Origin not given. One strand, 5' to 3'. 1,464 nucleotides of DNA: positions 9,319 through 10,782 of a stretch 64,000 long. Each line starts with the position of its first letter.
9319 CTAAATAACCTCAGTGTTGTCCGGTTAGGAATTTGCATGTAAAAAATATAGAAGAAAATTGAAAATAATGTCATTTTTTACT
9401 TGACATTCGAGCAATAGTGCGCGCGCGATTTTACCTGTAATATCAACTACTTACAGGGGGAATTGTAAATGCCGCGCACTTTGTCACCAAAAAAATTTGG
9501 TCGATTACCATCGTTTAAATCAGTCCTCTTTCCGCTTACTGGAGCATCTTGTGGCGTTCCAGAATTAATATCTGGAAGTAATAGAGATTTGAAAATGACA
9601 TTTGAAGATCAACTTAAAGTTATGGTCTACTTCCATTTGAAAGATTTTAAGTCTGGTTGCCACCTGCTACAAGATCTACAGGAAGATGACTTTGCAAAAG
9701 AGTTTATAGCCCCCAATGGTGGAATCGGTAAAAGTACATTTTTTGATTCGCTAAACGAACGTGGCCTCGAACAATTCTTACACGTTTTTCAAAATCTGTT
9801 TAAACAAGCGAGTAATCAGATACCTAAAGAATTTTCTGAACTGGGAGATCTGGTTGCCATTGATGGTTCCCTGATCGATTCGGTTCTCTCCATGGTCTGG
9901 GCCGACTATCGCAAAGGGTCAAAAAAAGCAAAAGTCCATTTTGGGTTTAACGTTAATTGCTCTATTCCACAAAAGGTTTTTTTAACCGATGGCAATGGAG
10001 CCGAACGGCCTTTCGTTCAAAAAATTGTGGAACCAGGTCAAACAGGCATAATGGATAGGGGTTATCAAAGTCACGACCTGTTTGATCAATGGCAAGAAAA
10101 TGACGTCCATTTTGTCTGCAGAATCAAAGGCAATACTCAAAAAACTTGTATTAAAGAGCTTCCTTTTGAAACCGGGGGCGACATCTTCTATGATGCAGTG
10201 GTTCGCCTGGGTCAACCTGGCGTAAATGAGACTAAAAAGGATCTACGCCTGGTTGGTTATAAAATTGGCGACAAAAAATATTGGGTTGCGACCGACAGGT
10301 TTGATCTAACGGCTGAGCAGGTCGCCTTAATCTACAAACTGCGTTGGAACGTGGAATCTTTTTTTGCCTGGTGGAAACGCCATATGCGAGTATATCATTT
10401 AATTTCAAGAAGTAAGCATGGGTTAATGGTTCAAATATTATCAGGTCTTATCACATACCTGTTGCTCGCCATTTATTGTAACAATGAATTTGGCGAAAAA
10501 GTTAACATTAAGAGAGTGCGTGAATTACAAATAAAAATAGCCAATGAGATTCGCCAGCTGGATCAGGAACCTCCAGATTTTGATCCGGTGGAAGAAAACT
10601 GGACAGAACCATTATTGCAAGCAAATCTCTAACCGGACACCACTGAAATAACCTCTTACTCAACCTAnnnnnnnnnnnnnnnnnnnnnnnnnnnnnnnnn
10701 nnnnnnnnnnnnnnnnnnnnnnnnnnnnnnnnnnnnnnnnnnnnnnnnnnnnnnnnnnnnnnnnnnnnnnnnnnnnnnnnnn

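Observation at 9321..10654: Recent IS4-family insertion inside the GAK cluster, with intact IRs and a 9-bp target duplication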

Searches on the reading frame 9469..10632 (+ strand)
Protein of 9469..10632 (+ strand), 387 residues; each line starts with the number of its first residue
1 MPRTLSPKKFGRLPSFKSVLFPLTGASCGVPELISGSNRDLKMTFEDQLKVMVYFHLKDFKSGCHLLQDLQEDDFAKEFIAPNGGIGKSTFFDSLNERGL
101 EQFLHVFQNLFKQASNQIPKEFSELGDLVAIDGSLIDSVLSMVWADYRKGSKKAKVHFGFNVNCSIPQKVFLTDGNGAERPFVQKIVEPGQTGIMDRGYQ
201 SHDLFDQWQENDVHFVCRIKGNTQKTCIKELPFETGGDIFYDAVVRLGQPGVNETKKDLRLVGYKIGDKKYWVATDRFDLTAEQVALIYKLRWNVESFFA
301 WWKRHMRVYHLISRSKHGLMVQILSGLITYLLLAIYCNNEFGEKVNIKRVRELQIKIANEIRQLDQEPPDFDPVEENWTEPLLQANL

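Call 3: search_protein_families(library=pfam, proteins=[window:9469-10632:+])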
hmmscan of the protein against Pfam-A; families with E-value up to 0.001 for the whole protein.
window:9469-10632:+ (387 aa): 2 families
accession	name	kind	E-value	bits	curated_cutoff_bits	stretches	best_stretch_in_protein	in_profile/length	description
PF01609.27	DDE_Tnp_1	-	4.2e-25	89.1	23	1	128-332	6-200/200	Transposase DDE domain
PF13612.12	DDE_Tnp_1_3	-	5.5e-05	23.7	27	0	169-228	60-120/155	Transposase DDE domain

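Call 5: search_protein_families(library=ncbifam, proteins=[window:9469-10632:+])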
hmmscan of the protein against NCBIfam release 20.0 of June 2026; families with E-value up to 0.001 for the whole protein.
window:9469-10632:+ (387 aa): 11 families
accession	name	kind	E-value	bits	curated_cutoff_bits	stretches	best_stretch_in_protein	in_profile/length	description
NF033592.1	transpos_IS4_1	equivalog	4.2e-59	200.3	115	1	40-335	23-330/332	IS4 family transposase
NF033520.1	transpos_IS982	equivalog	3.3e-07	30.2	130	0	145-225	99-187/243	IS982 family transposase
NF033591.1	transpos_IS4_2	equivalog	7.4e-07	28.6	152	1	194-305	123-247/340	IS4 family transposase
NF033540.2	transpos_IS701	equivalog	1.5e-06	27.8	150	0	267-319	293-345/363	IS701 family transposase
NF049925.1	transpos_IS4_4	equivalog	1.9e-06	26.9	250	1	239-336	272-370/449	IS4 family transposase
NF049999.1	transpos_IS701_3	equivalog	5.7e-06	25.5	170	1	277-340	301-366/412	IS701 family transposase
NF033580.1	transpos_IS5_3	equivalog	2.6e-05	23.9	110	0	153-224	127-206/258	IS5 family transposase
NF033559.2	transpos_IS1634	equivalog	3.1e-05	23.2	100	0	270-308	360-398/483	IS1634 family transposase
NF049921.1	transpos_IS701_2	equivalog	0.00037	20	250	0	194-334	149-288/318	IS701 family transposase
NF033539.1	transpos_IS1380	equivalog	0.00049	18.8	180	0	195-224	213-242/419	IS1380 family transposase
NF033541.0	transpos_ISH3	equivalog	0.00076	18.7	225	0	194-336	151-294/298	ISH3 family transposase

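Call 8: find_encoding_contigs(protein=window:9469-10632:+, flank=3000, max_places=10)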
Protein window:9469-10632:+ (387 aa): no gene with exactly this product is on record in the collection.

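Call 10: find_homologous_proteins(query=window:9469-10632:+, max_evalue=1e-10)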
Query window:9469-10632:+ (387 aa): 5082 proteins with E <= 1e-10 among 7654 candidates; the best 120 are listed.
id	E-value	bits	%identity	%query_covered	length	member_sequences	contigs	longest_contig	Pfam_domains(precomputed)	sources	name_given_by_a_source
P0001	5.6e-242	821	91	100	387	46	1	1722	PF01609.28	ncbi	-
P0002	7.4e-242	820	90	100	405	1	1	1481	PF01609.28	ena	-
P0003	1.1e-238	810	89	100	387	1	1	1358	PF01609.28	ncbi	-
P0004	7.3e-238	807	89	100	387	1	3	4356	PF01609.28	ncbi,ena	-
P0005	8.5e-236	800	89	100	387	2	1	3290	PF01609.28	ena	-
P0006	7.4e-233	791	88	100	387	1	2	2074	PF01609.28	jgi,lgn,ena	-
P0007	4.8e-230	782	87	100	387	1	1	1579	PF01609.28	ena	-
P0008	5.2e-229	778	89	97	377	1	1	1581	PF01609.28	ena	-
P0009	3.1e-220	749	83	100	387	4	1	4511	PF01609.28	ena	-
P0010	9.7e-219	744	84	100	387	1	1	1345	PF01609.28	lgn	-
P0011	1.3e-215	734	81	100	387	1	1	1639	PF01609.28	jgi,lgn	-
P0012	1.6e-211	721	80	100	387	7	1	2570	PF01609.28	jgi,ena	-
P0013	7.6e-206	702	88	89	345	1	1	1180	PF01609.28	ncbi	-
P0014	2.5e-204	697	78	97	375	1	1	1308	PF01609.28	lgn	-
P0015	1.1e-187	642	74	94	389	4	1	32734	PF01609.28,PF13612.13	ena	-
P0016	7.0e-181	620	76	88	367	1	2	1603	PF01609.28,PF13612.13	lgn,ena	-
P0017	3.3e-169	581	69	94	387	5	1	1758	PF01609.28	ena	-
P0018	4.1e-168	578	68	96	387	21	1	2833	PF01609.28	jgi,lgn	-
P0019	5.7e-167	574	67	95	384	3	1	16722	PF01609.28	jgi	jgi:IS4 transposase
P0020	4.6e-166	571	68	94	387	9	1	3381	PF01609.28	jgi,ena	-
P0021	5.3e-165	567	66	96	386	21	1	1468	PF01609.28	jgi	-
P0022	2.8e-164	565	66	95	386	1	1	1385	PF01609.28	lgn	-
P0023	2.9e-163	562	67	96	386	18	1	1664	PF01609.28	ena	-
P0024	3.5e-163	561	66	97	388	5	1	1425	PF01609.28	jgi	jgi:hypothetical protein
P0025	7.1e-163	560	64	100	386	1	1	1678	PF01609.28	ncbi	-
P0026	7.6e-163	560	66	94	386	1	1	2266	PF01609.28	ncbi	-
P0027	7.9e-163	560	64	99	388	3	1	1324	PF01609.28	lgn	-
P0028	9.1e-163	560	65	100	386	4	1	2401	PF01609.28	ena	-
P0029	1.2e-162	560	66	94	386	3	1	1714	PF01609.28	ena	-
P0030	1.8e-162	559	66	96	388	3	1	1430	PF01609.28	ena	-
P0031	2.1e-162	559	64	99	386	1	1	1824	PF01609.28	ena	-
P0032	6.0e-162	557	65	98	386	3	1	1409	PF01609.28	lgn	-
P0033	1.1e-161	557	65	96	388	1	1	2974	PF01609.28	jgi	jgi:hypothetical protein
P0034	1.2e-161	556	66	96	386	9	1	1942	PF01609.28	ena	-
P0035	1.5e-161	556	66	97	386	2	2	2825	PF01609.28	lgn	-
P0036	1.7e-161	556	62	100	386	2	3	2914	PF01609.28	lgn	-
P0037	1.9e-161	556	64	100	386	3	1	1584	PF01609.28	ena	-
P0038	2.3e-161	555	66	95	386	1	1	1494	PF01609.28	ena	-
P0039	9.2e-161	553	72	85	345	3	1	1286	PF01609.28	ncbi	-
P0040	1.1e-160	553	65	94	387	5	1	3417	PF01609.28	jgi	-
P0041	2.4e-160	552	65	99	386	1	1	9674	PF01609.28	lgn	-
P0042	3.7e-160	551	64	99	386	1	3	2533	PF01609.28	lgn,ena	-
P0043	9.8e-160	550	64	99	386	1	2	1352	PF01609.28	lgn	-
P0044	1.3e-159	550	65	95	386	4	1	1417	PF01609.28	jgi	jgi:Transposase DDE domain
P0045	1.5e-159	549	66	96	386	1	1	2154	PF01609.28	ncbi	-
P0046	2.9e-159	548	65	96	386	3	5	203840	PF01609.28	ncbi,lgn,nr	ncbi:MAG: IS4 family transposase [Desulfobulbaceae bacterium]|nr:IS4 family transposase [Desulfobulb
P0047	4.3e-159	548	63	98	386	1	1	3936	PF01609.28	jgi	jgi:hypothetical protein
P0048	6.2e-159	547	66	96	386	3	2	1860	PF01609.28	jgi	-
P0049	9.1e-159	547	64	99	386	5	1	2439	PF01609.28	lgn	-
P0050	9.8e-159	547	64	99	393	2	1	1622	PF01609.28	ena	-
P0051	9.9e-159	547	63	99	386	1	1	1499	PF01609.28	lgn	-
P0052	1.2e-158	547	64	99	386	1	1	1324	PF01609.28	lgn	-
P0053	1.3e-158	546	65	96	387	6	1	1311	PF01609.28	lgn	-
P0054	2.1e-158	546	64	99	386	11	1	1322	PF01609.28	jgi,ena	-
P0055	2.5e-158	545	63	98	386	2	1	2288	PF01609.28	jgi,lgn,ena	-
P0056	3.0e-158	545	63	100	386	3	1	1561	PF01609.28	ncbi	-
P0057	3.0e-158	545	63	95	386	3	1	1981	PF01609.28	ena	-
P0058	3.2e-158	545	63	100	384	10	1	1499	PF01609.28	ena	-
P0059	3.6e-158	545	64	96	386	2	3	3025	PF01609.28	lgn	-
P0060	5.2e-158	544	63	99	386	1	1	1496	PF01609.28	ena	-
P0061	6.1e-158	544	63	98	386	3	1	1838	PF01609.28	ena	-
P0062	6.4e-158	544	63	99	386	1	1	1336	PF01609.28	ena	-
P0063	8.8e-158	544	64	94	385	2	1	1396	PF01609.28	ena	-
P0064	9.5e-158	544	64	98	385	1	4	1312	PF01609.28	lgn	-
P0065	1.2e-157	543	64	96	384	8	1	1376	PF01609.28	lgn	-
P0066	1.6e-157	543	64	95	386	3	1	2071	PF01609.28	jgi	-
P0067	2.1e-157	542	63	96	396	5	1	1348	PF01609.28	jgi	jgi:hypothetical protein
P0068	2.8e-157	542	65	94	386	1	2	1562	PF01609.28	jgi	jgi:hypothetical protein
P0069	3.3e-157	542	63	99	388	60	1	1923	PF01609.28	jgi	jgi:hypothetical protein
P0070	3.5e-157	542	64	96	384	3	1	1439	PF01609.28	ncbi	-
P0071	3.6e-157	542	65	94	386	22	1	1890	PF01609.28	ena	-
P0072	3.7e-157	542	62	99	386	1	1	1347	PF01609.28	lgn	-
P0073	3.9e-157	541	63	99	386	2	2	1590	PF01609.28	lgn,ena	-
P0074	4.0e-157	541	64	96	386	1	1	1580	PF01609.28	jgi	-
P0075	4.1e-157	541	65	94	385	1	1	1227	PF01609.28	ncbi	-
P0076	5.4e-157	541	62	97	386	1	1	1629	PF01609.28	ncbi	-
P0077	6.4e-157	541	63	98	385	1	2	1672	PF01609.28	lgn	-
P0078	6.7e-157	541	65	94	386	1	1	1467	PF01609.28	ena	-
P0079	8.0e-157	540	64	96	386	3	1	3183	PF01609.28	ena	-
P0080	8.7e-157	540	63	99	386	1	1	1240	PF01609.28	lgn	-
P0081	9.1e-157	540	64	95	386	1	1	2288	PF01609.28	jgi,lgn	jgi:IS4 transposase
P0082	9.2e-157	540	65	94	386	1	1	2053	PF01609.28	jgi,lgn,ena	-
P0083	9.8e-157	540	64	96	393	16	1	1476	PF01609.28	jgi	-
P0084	1.4e-156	540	64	93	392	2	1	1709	PF01609.28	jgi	jgi:hypothetical protein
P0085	1.5e-156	540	62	98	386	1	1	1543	PF01609.28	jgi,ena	-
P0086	1.9e-156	539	63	99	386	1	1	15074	PF01609.28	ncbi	-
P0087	2.6e-156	539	64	96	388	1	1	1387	PF01609.28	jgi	jgi:hypothetical protein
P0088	3.2e-156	538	64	94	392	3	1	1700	PF01609.28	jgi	jgi:hypothetical protein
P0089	3.3e-156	538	63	99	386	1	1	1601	PF01609.28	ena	-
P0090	3.6e-156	538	64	95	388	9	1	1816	PF01609.28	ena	-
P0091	3.7e-156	538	64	94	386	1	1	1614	PF01609.28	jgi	jgi:hypothetical protein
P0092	3.8e-156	538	64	96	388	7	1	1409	PF01609.28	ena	-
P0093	4.4e-156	538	63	96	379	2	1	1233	PF01609.28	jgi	jgi:IS4 transposase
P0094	4.8e-156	538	62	99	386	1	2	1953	PF01609.28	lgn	-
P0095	5.1e-156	538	64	94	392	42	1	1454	PF01609.28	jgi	-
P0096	5.1e-156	538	64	94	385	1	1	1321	PF01609.28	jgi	-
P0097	6.1e-156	538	63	98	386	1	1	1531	PF01609.28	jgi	jgi:hypothetical protein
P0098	6.7e-156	537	62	99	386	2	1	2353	PF01609.28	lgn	-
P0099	7.2e-156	537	63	96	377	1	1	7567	PF01609.28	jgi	-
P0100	7.5e-156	537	65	96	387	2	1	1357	PF01609.28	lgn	-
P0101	7.6e-156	537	63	95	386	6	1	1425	PF01609.28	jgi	-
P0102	8.0e-156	537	64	94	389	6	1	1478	PF01609.28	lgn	-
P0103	1.1e-155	537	63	97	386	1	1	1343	PF01609.28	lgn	-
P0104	1.2e-155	537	64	95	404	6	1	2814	PF01609.28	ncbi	-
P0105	1.5e-155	536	63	97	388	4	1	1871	PF01609.28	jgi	-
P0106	1.5e-155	536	62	96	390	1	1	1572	PF01609.28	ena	-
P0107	1.5e-155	536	62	97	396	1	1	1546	PF01609.28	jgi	jgi:hypothetical protein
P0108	1.6e-155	536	64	96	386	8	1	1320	PF01609.28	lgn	-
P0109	1.7e-155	536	65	95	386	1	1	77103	PF01609.28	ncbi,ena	-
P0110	1.8e-155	536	64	96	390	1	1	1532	PF01609.28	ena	-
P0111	2.6e-155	536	63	94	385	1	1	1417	PF01609.28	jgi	jgi:hypothetical protein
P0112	2.6e-155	535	62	99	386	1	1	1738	PF01609.28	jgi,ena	-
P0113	3.6e-155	535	62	97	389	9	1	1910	PF01609.28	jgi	-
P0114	4.0e-155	535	62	96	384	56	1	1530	PF01609.28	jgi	-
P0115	4.6e-155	535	63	96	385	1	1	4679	PF01609.28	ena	-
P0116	4.6e-155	535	65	95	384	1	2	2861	PF01609.28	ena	-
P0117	4.6e-155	535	63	96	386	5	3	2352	PF01609.28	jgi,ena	-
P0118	4.8e-155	535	64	94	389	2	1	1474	PF01609.28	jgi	-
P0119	5.3e-155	534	64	94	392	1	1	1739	PF01609.28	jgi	-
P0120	6.0e-155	534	62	99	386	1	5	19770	PF01609.28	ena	-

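Call 13: find_encoding_contigs(protein=P0001, flank=3000, max_places=10)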
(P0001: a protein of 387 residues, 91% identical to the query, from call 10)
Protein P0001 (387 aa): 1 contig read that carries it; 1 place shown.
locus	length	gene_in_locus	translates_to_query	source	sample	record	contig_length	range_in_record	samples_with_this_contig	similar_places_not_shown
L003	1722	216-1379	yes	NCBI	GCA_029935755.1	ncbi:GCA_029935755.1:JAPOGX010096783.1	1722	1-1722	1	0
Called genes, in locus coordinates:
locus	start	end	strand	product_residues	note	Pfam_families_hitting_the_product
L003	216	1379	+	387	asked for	PF01609:DDE_Tnp_1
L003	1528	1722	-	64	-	?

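Call 33: find_related_loci(query=window:9469-10632:+, collection=genome_contigs, flank=1500)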
Query window:9469-10632:+ (387 aa) in genome_contigs; peptide patterns used: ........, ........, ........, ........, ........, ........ (x = any residue, [..] = any of these).
35 stretches matched a pattern; 14 encode a relative of the query (tblastn E <= 1e-3); 14 distinct loci.
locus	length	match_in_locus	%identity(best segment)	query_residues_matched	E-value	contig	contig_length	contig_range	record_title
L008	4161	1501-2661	93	1-387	0e+0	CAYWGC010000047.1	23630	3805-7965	MAG TPA_asm: uncultured Thermodesulfobacteriota bacterium isolate binchicken_co181_335 genome assembly, contig: NODE_317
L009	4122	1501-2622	60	1-371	1e-154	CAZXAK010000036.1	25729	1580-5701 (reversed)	MAG TPA_asm: uncultured Desulfobacterales bacterium isolate binchicken_co219_184 genome assembly, contig: k141_654107, w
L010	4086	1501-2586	60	1-362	6e-153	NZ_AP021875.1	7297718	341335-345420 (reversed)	Desulfosarcina widdelii strain PP31 chromosome, complete genome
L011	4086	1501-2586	60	1-362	6e-153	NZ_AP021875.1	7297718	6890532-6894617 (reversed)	Desulfosarcina widdelii strain PP31 chromosome, complete genome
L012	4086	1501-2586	60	1-362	6e-153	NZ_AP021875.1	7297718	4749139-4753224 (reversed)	Desulfosarcina widdelii strain PP31 chromosome, complete genome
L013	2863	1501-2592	55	1-372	5e-144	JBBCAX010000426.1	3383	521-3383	Deltaproteobacteria bacterium TL4 17951C00426.1, whole genome shotgun sequence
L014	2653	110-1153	57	15-360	2e-145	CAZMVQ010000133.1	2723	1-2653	MAG TPA_asm: uncultured Devosia sp. isolate SRP128015_co1_164 genome assembly, contig: NODE_75732_length_2723_cov_5.5588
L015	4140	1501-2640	51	1-382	4e-132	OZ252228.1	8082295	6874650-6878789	MAG: Candidatus Latescibacterota bacterium isolate 2d5a3a6b-ac94-4199-888f-c4fbb53c5f42 genome assembly, chromosome: 1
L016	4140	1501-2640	50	1-382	6e-132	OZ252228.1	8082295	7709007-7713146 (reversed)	MAG: Candidatus Latescibacterota bacterium isolate 2d5a3a6b-ac94-4199-888f-c4fbb53c5f42 genome assembly, chromosome: 1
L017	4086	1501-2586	53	1-362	1e-130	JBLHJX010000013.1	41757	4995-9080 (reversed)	MAG: Candidatus Latescibacterota bacterium isolate 3300054698_44 Ga0535670_0000933, whole genome shotgun sequence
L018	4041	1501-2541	53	33-382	3e-129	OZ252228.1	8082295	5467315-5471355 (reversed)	MAG: Candidatus Latescibacterota bacterium isolate 2d5a3a6b-ac94-4199-888f-c4fbb53c5f42 genome assembly, chromosome: 1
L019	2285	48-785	61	123-368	2e-101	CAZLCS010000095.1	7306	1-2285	MAG TPA_asm: uncultured Syntrophobacteraceae bacterium isolate binchicken_co168_326 genome assembly, contig: NODE_15864_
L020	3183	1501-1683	89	129-189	6e-31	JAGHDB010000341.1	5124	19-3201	MAG: Bacteroidales bacterium isolate AUK297 PB_MBMC_251_c_000000000374, whole genome shotgun sequence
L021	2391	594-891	90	80-178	9e-46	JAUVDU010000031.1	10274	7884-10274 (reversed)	MAG: Deltaproteobacteria bacterium isolate CSMAG_305 CSMAG_305_k141_2462206_length_10274_cov_5.0459, whole genome shotgu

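Call 42: find_related_loci(query=window:9469-10632:+, collection=metagenome_contigs, flank=500)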
Query window:9469-10632:+ (387 aa) in metagenome_contigs; peptide patterns used: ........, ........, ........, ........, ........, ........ (x = any residue, [..] = any of these).
82 stretches matched a pattern; 47 encode a relative of the query (tblastn E <= 1e-3); 47 distinct loci.
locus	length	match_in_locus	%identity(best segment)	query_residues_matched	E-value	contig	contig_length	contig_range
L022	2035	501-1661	93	1-387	0e+0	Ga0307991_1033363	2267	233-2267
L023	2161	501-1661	93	1-387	0e+0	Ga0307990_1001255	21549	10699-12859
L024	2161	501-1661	93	1-387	0e+0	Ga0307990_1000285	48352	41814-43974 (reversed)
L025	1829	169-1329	88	1-387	0e+0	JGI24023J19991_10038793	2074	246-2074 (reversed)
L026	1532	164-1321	80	1-386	0e+0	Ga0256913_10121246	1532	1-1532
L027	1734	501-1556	62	14-365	5e-168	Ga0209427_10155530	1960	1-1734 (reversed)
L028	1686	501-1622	60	1-371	2e-162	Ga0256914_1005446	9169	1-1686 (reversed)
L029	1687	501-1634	60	1-377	1e-165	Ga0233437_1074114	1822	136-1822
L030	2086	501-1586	60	1-362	7e-159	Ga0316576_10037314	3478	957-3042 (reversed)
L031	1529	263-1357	59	1-365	1e-165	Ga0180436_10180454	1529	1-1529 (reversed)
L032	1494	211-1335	61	1-373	6e-166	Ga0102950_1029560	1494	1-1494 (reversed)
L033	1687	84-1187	60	1-368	1e-158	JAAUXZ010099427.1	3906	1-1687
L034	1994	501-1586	60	1-362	3e-161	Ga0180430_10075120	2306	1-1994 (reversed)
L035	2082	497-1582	60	1-362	2e-160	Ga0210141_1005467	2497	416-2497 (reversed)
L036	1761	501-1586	60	1-362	7e-163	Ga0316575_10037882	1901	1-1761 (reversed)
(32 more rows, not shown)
